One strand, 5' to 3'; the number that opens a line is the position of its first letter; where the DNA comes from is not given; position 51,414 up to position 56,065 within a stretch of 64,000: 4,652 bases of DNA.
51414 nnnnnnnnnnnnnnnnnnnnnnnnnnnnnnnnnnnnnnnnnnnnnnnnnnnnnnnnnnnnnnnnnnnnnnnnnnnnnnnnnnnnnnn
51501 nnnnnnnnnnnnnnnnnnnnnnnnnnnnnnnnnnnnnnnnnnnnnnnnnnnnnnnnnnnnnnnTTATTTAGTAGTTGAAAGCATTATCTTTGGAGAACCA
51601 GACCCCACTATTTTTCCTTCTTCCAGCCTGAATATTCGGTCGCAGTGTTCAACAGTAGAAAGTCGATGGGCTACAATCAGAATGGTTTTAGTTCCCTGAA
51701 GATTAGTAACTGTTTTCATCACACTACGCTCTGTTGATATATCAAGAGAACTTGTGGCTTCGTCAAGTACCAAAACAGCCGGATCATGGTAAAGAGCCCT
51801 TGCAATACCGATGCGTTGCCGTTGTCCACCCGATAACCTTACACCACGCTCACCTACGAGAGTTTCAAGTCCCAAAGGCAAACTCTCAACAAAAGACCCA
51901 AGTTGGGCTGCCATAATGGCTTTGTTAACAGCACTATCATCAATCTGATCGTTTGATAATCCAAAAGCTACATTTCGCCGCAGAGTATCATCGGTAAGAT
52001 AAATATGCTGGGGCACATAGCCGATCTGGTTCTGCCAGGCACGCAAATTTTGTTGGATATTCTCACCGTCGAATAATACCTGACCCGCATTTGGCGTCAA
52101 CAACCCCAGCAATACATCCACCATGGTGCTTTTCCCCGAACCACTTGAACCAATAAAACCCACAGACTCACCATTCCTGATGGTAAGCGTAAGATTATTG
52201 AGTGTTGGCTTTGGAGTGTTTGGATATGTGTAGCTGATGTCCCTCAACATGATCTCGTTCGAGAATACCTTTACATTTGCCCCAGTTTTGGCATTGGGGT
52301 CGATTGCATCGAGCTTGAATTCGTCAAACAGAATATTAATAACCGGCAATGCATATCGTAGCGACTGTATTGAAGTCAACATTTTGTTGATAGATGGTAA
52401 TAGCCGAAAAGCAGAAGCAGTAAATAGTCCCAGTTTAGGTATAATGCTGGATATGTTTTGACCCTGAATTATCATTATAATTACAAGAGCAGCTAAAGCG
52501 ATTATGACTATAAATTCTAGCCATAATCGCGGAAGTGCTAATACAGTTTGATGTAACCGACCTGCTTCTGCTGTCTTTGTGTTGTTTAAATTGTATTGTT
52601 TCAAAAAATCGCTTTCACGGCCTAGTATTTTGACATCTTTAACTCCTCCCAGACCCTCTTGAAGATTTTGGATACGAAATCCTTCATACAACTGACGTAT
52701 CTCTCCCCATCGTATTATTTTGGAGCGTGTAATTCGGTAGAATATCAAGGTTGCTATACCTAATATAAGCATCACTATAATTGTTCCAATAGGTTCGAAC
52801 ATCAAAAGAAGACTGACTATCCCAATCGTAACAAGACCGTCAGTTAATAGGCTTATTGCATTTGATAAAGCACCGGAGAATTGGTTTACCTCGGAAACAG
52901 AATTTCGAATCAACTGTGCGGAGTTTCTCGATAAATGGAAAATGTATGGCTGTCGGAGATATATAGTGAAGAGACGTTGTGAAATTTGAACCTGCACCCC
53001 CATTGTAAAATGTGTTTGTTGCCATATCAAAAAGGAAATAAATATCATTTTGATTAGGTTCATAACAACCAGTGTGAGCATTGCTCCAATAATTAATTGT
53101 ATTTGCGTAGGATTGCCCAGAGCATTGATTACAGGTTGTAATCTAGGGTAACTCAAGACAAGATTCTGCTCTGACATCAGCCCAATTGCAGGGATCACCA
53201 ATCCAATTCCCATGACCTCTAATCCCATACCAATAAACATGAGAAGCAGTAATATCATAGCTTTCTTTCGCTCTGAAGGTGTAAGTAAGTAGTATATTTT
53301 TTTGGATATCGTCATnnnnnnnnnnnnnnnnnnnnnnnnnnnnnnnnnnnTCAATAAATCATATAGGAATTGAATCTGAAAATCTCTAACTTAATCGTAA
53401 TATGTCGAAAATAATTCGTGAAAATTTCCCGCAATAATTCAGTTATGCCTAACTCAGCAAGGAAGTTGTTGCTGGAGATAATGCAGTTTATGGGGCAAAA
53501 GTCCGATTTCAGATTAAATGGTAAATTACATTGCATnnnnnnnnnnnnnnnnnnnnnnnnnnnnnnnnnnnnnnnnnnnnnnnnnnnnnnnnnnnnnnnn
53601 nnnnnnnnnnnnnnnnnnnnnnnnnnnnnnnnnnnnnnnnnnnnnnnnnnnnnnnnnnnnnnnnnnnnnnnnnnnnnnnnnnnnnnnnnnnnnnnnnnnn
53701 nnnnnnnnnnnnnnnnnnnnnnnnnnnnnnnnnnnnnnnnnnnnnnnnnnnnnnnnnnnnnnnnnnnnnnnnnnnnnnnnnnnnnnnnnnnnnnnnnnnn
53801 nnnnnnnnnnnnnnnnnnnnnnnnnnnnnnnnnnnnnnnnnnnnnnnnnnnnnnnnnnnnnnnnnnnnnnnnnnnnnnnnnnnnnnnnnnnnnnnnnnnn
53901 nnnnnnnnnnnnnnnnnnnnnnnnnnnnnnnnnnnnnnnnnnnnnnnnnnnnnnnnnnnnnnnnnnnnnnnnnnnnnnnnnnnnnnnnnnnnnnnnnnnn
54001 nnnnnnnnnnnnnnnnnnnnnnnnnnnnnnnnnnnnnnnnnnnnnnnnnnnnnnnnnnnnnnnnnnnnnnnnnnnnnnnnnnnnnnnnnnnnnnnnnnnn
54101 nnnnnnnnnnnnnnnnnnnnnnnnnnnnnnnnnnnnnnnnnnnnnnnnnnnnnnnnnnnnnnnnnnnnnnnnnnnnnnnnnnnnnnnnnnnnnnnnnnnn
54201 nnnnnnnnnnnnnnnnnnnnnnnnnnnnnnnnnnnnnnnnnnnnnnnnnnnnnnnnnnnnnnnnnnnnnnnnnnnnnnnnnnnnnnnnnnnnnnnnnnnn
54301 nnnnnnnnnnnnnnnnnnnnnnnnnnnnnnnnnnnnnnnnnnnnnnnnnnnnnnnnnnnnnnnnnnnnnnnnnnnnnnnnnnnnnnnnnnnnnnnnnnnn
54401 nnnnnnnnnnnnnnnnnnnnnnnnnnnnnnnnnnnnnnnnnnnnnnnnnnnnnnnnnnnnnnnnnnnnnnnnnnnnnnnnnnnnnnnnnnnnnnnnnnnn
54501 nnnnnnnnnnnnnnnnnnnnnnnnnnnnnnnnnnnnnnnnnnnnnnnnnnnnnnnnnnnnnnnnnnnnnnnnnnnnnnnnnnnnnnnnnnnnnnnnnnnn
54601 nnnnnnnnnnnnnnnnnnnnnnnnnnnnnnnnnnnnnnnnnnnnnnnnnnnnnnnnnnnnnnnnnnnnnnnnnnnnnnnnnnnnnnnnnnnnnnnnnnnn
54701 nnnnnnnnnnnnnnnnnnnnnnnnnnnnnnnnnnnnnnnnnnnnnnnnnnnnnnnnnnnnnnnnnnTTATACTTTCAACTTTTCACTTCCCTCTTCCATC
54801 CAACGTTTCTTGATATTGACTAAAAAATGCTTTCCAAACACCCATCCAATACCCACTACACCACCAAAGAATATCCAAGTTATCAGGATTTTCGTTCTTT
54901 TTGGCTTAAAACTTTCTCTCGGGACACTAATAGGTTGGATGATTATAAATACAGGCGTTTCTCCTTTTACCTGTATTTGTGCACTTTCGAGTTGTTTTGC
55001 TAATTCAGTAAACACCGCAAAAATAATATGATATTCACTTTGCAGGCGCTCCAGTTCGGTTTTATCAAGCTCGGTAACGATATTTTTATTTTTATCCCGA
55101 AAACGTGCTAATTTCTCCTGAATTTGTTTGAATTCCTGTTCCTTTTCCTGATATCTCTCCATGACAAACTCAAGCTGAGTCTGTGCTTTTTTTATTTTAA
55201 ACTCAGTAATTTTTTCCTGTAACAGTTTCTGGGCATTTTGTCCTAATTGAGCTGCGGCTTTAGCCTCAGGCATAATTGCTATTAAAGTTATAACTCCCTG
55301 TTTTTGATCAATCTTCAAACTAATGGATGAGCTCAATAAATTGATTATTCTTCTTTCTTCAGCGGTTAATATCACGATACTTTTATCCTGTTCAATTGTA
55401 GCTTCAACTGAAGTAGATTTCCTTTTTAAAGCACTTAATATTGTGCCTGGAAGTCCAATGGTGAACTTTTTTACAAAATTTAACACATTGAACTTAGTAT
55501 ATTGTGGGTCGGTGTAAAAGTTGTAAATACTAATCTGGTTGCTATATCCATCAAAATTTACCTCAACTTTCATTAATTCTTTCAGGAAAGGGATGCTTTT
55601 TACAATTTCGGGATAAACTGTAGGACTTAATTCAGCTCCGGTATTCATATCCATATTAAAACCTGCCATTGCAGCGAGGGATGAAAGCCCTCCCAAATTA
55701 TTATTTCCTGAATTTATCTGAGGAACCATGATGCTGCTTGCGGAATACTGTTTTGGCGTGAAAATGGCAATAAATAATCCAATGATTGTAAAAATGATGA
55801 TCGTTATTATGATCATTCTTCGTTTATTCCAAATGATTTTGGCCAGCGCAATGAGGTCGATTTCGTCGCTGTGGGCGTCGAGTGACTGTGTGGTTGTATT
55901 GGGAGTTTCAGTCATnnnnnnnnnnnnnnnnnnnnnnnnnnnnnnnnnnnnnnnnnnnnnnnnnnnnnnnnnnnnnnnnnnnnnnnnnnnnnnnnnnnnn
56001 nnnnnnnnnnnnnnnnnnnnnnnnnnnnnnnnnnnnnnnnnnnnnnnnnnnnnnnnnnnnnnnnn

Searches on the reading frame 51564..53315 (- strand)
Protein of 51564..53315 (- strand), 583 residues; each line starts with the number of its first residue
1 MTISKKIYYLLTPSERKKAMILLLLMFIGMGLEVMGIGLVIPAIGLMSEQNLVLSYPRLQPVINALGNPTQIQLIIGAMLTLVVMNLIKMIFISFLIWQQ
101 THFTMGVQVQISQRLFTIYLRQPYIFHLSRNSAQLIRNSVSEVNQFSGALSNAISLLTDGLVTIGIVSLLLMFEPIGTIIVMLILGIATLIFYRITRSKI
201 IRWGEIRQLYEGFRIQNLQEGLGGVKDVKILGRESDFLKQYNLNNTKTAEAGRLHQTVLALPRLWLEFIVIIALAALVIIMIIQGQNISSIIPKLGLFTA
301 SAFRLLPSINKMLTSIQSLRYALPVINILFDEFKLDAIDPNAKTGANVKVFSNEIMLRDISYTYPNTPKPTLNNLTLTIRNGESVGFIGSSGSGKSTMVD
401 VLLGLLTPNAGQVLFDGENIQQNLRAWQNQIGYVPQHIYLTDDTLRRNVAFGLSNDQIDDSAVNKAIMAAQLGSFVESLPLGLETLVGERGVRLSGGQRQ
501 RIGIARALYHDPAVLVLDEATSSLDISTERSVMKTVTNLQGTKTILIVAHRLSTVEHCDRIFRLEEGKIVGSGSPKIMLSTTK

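Call 82: search_protein_families(library=pfam, proteins=[window:51564-53315:-], max_evalue=0.01)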
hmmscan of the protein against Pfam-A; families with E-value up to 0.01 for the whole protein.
window:51564-53315:- (583 aa): 6 families
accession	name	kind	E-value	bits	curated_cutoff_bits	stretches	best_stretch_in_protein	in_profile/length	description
PF00005.33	ABC_tran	-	2.2e-31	109.7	25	1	372-522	1-137/137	ABC transporter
PF00664.28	ABC_membrane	-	3.6e-12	47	28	1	65-281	31-249/274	ABC transporter transmembrane region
PF13555.12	AAA_29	-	4.1e-06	26.9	27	1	376-412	16-51/61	P-loop containing region of AAA domain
PF02463.25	SMC_N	-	6.5e-06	26.2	40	1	387-565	29-212/220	RecF/RecN/SMC N terminal domain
PF19607.4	DUF6112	-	0.0049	17.1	25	1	61-100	5-44/88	Family of unknown function (DUF6112)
PF03193.22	RsgA_GTPase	-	0.008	16.4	30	0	369-407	94-131/174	RsgA GTPase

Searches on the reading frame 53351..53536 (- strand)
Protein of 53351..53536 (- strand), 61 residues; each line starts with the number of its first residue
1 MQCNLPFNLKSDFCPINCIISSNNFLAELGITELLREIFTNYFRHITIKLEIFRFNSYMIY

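Call 82: search_protein_families(library=pfam, proteins=[window:53351-53536:-], max_evalue=0.01)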
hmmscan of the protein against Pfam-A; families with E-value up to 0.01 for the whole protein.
window:53351-53536:- (61 aa): 0 families

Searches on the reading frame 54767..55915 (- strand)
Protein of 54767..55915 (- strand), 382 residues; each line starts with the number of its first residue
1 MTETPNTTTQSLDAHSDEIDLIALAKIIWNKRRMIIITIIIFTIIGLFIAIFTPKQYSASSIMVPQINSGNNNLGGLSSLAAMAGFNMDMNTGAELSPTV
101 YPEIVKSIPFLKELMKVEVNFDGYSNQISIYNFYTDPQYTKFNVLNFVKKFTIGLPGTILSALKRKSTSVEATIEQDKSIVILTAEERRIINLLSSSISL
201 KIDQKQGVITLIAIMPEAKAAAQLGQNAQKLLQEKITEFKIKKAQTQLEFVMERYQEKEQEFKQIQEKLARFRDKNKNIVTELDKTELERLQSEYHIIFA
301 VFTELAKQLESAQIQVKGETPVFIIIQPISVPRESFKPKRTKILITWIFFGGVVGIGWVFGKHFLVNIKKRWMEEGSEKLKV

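Call 5: search_protein_families(library=pfam, proteins=[window:54767-55915:-])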
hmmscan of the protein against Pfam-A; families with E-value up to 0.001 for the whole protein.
window:54767-55915:- (382 aa): 2 families
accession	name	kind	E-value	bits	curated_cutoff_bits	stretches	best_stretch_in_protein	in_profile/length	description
PF02706.20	Wzz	-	1.3e-13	51.5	25.5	1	17-115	1-88/91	Chain length determinant protein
PF13807.11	GNVR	-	3.3e-08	33.8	27.7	1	285-363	4-81/82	G-rich domain on putative tyrosine kinase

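Call 51: find_homologous_proteins(query=window:54767-55915:-, max_evalue=1e-30)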
Query window:54767-55915:- (382 aa): 1862 proteins with E <= 1e-30 among 7883 candidates; the best 120 are listed.
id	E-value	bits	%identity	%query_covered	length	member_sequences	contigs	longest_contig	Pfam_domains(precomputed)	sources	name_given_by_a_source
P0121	2.6e-241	818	100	100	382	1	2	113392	PF02706.21,PF13807.12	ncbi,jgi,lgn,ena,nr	ncbi:MAG: hypothetical protein KKG99_06225 [Bacteroidetes bacterium]|nr:hypothetical protein [Bacter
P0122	1.7e-157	542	65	99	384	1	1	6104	PF02706.21,PF13807.12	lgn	-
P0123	1.4e-156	539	64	100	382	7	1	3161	PF02706.21,PF13807.12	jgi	-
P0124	1.9e-156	539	66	100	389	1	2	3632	PF02706.21,PF13807.12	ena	-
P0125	5.3e-156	537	64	100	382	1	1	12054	PF02706.21,PF13807.12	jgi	-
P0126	9.2e-156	536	66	98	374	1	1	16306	PF02706.21,PF13807.12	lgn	-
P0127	1.1e-152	526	64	96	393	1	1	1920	PF02706.21,PF13807.12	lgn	-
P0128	3.2e-152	525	65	95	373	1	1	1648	PF02706.21,PF13807.12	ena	-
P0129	1.1e-151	523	64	98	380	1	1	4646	PF02706.21,PF13807.12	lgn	-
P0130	1.6e-149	516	65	97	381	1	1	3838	PF02706.21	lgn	-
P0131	2.1e-149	515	63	98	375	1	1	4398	PF02706.21,PF13807.12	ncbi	-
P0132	8.6e-149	513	63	97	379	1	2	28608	PF02706.21,PF13807.12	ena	-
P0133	1.1e-147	510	65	94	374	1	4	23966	PF02706.21,PF13807.12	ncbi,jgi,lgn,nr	ncbi:MAG: Wzz/FepE/Etk N-terminal domain-containing protein [Bacteroidales bacterium]|jgi:LPS O-anti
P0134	4.4e-147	508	63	98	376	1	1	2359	PF02706.21,PF13807.12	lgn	-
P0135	2.0e-144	499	62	100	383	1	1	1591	PF02706.21,PF13807.12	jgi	-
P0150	6.9e-138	478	61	95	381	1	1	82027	PF02706.21,PF13807.12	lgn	-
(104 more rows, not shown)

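Call 52: find_encoding_contigs(protein=P0121, flank=2500, max_places=4)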
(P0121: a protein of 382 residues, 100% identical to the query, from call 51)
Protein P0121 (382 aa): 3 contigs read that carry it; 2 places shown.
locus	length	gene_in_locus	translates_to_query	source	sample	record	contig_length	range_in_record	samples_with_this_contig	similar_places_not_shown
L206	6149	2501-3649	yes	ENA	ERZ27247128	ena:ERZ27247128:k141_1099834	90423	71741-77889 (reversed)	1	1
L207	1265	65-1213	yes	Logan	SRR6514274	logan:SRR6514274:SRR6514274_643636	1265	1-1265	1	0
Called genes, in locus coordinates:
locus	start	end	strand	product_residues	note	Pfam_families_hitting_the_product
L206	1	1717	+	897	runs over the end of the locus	PF02563:Poly_export, PF10531:SLBB (weak), PF22461:SLBB_2 (weak)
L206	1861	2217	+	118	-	PF05635:23S_rRNA_IVP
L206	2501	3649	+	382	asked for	PF02706:Wzz, PF13807:GNVR (weak)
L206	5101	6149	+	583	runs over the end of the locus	PF00664:ABC_membrane, PF00005:ABC_tran, PF02463:SMC_N (faint), PF13555:AAA_29 (weak)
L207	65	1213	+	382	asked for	PF02706:Wzz, PF13807:GNVR (weak)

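Call 53: find_encoding_contigs(protein=P0126, flank=4000, max_places=2)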
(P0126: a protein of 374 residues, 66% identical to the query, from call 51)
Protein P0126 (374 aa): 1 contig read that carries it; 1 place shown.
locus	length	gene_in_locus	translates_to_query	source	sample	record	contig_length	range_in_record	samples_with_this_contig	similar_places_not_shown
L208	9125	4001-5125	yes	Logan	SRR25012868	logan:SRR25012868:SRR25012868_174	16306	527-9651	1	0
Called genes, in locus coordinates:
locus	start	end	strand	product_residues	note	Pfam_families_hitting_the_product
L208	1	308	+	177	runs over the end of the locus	-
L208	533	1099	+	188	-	PF02357:NusG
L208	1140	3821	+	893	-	PF02563:Poly_export, PF10531:SLBB, PF22461:SLBB_2 (weak)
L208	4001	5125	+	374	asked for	PF02706:Wzz, PF13807:GNVR (weak)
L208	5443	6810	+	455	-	PF02826:2-Hacid_dh_C (faint), PF03446:NAD_binding_2 (weak), PF03721:UDPG_MGDP_dh_N, PF00984:UDPG_MGDP_dh, PF03720:UDPG_MGDP_dh_C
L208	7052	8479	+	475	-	PF03721:UDPG_MGDP_dh_N, PF00984:UDPG_MGDP_dh, PF03720:UDPG_MGDP_dh_C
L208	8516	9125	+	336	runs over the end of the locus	PF01073:3Beta_HSD, PF01370:Epimerase, PF02719:Polysacc_synt_2, PF04321:RmlD_sub_bind, PF05368:NmrA (weak), PF07993:NAD_binding_4, PF16363:GDP_Man_Dehyd, PF13460:NAD_binding_10 (weak), +1 more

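Call 54: find_encoding_contigs(protein=P0133, flank=4000, max_places=2)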
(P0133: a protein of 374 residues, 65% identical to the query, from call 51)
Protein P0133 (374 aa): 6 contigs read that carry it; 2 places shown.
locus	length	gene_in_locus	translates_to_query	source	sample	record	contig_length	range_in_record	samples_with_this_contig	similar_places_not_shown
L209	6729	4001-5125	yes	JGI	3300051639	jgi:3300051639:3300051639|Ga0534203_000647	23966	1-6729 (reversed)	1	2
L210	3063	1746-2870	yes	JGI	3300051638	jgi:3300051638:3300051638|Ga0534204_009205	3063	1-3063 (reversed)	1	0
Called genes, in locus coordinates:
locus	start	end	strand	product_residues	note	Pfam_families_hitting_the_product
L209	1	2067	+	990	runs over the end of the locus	PF02563:Poly_export, PF10531:SLBB (weak), PF22461:SLBB_2 (weak)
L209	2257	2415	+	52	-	-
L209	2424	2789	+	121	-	PF05635:23S_rRNA_IVP, PF22296:bAvd (weak)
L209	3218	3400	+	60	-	PF05635:23S_rRNA_IVP (weak)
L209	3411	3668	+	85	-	PF01541:GIY-YIG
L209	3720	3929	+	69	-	PF05635:23S_rRNA_IVP (weak)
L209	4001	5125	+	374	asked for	PF02706:Wzz, PF13807:GNVR (weak)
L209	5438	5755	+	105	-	PF21956:DUF6922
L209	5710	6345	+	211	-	PF08843:AbiEii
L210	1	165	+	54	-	?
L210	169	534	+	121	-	PF05635:23S_rRNA_IVP, PF22296:bAvd (weak)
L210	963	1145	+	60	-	PF05635:23S_rRNA_IVP (weak)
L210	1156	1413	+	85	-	PF01541:GIY-YIG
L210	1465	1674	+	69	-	PF05635:23S_rRNA_IVP (weak)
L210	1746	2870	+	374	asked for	PF02706:Wzz, PF13807:GNVR (weak)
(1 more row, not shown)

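Call 72: find_encoding_contigs(protein=P0125, flank=2500, max_places=1)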
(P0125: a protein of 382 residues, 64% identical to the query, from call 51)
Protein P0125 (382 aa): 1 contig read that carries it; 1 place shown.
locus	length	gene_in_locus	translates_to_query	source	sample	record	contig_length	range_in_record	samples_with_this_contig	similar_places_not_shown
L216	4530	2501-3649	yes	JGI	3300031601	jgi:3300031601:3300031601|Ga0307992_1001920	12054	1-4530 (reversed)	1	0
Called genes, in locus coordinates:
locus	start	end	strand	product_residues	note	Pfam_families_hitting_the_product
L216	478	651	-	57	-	-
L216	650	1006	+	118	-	PF05635:23S_rRNA_IVP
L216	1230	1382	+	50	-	-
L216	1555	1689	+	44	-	-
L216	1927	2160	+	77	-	PF01541:GIY-YIG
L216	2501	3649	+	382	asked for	PF02706:Wzz, PF13807:GNVR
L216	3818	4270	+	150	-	PF08220:HTH_DeoR, PF08279:HTH_11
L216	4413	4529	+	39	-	?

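Call 73: find_encoding_contigs(protein=P0132, flank=2500, max_places=1)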
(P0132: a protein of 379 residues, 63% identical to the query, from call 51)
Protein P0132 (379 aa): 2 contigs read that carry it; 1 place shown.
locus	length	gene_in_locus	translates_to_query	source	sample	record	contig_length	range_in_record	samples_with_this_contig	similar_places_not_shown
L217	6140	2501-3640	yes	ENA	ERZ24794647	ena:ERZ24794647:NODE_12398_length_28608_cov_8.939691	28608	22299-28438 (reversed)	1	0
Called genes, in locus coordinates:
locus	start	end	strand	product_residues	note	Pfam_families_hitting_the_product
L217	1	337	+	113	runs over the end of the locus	-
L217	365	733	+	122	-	PF01527:HTH_Tnp_1, PF13518:HTH_28 (weak)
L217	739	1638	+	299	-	PF00665:rve, PF13683:rve_3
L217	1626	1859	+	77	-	-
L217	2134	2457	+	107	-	PF13366:PDDEXK_3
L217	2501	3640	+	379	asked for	PF02706:Wzz, PF13807:GNVR (weak)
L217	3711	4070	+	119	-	PF05635:23S_rRNA_IVP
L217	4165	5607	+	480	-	PF03721:UDPG_MGDP_dh_N, PF00984:UDPG_MGDP_dh, PF03720:UDPG_MGDP_dh_C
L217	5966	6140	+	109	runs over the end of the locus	-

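Call 74: find_encoding_contigs(protein=P0150, flank=2500, max_places=1)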
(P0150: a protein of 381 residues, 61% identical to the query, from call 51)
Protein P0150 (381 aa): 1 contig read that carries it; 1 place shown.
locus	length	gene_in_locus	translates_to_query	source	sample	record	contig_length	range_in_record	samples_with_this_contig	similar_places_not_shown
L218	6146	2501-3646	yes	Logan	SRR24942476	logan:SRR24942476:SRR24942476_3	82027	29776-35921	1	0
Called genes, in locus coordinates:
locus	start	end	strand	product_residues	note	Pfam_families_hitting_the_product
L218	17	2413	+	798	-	PF02563:Poly_export, PF10531:SLBB (weak), PF22461:SLBB_2, PF10531:SLBB (weak)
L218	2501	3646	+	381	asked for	PF02706:Wzz, PF13807:GNVR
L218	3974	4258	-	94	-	-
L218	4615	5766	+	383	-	PF04230:PS_pyruv_trans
